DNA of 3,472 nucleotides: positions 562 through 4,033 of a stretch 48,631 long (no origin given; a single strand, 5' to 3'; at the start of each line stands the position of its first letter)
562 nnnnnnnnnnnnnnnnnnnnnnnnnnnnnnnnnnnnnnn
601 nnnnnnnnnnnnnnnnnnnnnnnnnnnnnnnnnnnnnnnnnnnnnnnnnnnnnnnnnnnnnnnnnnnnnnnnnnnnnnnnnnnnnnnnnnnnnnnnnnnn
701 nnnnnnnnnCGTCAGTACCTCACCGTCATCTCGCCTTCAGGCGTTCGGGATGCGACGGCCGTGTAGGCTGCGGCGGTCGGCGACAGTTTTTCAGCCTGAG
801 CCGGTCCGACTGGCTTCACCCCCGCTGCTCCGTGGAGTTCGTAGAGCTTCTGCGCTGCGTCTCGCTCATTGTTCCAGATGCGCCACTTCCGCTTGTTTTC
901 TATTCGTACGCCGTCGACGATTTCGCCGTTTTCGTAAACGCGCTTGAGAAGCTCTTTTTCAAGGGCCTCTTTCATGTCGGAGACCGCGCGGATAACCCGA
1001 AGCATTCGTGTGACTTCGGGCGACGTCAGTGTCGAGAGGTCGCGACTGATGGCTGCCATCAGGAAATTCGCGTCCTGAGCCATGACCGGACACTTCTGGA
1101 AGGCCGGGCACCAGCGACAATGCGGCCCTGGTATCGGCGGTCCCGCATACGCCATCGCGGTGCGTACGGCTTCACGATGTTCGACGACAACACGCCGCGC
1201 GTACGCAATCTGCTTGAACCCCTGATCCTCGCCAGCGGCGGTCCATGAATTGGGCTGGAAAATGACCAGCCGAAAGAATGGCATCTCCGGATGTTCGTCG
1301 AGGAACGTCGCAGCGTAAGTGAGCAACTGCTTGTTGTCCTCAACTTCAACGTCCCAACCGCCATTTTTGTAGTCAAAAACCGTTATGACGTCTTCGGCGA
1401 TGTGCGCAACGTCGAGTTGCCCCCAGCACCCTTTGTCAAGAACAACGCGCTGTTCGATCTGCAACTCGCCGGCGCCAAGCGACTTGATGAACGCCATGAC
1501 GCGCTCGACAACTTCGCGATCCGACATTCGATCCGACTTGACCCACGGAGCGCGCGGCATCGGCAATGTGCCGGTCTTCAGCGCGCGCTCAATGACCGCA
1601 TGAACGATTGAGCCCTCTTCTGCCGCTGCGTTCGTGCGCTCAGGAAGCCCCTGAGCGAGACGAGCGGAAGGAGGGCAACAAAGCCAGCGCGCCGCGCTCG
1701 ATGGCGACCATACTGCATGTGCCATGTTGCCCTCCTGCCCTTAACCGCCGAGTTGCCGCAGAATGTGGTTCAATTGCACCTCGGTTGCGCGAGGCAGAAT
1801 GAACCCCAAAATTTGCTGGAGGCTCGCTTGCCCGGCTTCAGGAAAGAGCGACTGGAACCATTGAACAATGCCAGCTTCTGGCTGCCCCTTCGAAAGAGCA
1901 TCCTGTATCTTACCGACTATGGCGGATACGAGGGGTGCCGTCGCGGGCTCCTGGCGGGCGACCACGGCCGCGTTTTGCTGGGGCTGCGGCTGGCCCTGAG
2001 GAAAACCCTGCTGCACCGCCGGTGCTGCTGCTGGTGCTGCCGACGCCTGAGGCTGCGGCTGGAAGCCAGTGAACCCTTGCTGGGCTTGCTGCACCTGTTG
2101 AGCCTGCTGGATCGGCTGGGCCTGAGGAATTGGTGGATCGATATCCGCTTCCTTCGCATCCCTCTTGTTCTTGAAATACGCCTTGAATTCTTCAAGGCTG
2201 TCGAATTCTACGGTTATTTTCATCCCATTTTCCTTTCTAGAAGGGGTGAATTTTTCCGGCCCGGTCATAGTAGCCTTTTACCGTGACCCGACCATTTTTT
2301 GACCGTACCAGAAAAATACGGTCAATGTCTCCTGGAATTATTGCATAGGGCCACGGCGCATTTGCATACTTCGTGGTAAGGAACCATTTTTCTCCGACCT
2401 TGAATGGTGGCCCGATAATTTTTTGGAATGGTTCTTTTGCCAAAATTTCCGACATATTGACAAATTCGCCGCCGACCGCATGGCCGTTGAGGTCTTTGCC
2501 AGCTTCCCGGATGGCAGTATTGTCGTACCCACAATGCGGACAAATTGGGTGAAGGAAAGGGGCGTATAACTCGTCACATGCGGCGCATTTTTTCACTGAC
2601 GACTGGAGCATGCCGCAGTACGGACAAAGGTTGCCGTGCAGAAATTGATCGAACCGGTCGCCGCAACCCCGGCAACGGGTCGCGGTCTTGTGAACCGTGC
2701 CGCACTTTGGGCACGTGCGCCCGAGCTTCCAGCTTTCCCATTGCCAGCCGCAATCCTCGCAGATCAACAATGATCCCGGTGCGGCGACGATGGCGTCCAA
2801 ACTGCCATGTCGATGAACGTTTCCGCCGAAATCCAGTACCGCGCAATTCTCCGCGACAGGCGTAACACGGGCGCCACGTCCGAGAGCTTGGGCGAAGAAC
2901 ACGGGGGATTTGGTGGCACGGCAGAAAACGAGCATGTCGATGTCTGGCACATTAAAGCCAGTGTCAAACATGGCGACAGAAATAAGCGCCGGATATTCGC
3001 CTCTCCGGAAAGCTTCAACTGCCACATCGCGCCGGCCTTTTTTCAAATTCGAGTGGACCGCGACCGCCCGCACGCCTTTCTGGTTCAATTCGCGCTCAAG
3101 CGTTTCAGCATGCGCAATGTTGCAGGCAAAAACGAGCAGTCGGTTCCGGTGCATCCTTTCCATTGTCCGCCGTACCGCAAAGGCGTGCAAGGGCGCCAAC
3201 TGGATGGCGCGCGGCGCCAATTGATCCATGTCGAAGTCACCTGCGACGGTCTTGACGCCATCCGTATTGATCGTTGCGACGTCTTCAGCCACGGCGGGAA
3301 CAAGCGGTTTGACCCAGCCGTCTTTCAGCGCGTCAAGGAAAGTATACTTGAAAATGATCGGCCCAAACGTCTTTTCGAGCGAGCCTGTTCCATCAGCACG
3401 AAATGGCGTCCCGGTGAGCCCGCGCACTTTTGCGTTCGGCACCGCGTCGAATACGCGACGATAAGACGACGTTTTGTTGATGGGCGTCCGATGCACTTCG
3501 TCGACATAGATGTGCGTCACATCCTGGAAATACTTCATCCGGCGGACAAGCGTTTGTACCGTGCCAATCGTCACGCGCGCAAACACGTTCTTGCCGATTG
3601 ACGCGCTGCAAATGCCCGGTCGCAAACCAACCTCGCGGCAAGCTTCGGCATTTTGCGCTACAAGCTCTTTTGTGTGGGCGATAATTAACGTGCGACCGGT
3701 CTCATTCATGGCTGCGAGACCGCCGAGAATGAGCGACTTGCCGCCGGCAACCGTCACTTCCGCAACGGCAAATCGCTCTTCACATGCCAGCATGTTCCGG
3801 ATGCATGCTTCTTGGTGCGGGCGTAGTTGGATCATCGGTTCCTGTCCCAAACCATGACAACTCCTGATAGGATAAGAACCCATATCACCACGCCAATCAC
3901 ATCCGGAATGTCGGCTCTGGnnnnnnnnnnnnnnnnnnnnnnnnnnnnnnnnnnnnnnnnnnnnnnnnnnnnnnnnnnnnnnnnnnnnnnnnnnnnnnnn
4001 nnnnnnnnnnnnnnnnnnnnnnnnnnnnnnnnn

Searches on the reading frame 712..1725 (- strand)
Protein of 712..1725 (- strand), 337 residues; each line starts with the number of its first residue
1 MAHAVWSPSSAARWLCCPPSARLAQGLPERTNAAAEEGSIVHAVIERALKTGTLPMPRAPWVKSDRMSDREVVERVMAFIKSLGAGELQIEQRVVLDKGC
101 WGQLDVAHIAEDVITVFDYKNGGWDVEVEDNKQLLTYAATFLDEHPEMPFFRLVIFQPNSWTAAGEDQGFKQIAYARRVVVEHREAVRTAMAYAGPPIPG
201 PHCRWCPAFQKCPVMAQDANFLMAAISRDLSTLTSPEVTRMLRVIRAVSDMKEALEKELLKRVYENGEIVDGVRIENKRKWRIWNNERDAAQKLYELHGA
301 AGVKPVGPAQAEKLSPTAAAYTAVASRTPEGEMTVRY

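Call 8: search_protein_families(library=pfam, proteins=[window:712-1725:-], max_evalue=0.01)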
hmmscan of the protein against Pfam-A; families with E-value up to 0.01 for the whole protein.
window:712-1725:- (337 aa): 2 families
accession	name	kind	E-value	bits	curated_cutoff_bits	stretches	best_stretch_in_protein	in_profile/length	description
PF10926.14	DUF2800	-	1.5e-39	136.7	21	1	3-297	1-316/368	Protein of unknown function (DUF2800)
PF12705.13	PDDEXK_1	-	5.4e-11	43.3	22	1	6-213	2-247/247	PD-(D/E)XK nuclease superfamily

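Call 9: search_protein_families(library=phrogs, proteins=[window:712-1725:-], max_evalue=0.001)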
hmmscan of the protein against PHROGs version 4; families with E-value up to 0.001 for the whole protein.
window:712-1725:- (337 aa): 3 families
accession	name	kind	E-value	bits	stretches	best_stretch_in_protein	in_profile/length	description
phrog_69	-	DNA, RNA and nucleotide metabolism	1.1e-56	193.9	1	1-334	85-454/501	exonuclease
phrog_3953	-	DNA, RNA and nucleotide metabolism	9.6e-16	59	1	2-168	12-160/186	exonuclease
phrog_4729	-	unknown function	0.00087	20.3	0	230-313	22-104/131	-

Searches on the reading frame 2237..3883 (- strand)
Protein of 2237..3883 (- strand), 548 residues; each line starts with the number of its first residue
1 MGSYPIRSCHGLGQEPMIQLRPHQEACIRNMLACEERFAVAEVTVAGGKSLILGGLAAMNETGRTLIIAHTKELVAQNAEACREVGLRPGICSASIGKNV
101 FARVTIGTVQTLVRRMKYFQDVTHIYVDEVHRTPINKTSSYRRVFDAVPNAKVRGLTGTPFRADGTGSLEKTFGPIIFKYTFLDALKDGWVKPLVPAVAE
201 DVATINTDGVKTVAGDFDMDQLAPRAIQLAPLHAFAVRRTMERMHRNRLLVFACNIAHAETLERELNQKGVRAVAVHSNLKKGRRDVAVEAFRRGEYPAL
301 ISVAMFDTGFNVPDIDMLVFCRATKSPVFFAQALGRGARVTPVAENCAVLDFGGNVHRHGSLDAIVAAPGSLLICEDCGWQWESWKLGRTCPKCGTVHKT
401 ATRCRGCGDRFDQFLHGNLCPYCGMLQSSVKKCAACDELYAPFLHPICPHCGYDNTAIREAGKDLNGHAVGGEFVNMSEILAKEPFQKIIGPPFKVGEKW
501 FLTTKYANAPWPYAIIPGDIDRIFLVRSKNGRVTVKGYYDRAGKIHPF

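Call 8: search_protein_families(library=pfam, proteins=[window:2237-3883:-], max_evalue=0.01)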
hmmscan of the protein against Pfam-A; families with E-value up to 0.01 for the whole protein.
window:2237-3883:- (548 aa): 8 families
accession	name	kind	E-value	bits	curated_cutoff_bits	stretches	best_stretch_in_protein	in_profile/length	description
PF00271.37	Helicase_C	-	8.7e-16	58.6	23.5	1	240-340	9-109/110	Helicase conserved C-terminal domain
PF04851.21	ResIII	-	1.6e-11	44.9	22.5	1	18-162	2-164/164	Type III restriction enzyme, res subunit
PF18766.7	SWI2_SNF2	-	6.2e-11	42.8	26.7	1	116-195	111-189/221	SWI2/SNF2 ATPase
PF00270.35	DEAD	-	6.7e-08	32.9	26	1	21-160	1-160/167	DEAD/DEAH box helicase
PF12773.13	DZR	-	3.8e-05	24.2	27.3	0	374-408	14-45/45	Double zinc ribbon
PF01155.25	HypA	-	0.00015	22.2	28.9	0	373-397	71-95/112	Hydrogenase/urease nickel incorporation, metallochaperone, hypA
PF18912.6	DZR_2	-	0.00053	20.2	27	1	417-454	7-45/56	Double zinc ribbon domain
PF13248.11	Zn_ribbon_3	-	0.00098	19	27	0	420-436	5-22/26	zinc-ribbon domain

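Call 9: search_protein_families(library=phrogs, proteins=[window:2237-3883:-], max_evalue=0.001)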
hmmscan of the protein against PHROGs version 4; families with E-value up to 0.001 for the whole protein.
window:2237-3883:- (548 aa): 7 families
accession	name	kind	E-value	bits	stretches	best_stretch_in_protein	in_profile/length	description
phrog_16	-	DNA, RNA and nucleotide metabolism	1.6e-70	239.5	1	14-427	267-653/986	DNA helicase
phrog_16694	-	unknown function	3e-15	56.2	1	102-342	373-662/1010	-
phrog_9690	-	DNA, RNA and nucleotide metabolism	1.2e-13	51.8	1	98-353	16-269/306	DNA helicase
phrog_62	-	DNA, RNA and nucleotide metabolism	6.1e-10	38.2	1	15-165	692-854/1881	DNA helicase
phrog_3830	-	unknown function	2.6e-07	30.2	1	125-199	401-476/1032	-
phrog_6819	-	DNA, RNA and nucleotide metabolism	5.2e-07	29.5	0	7-84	8-83/645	Holliday junction branch migration helicase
phrog_32711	-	unknown function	3.4e-05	22.9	1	126-340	222-439/956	-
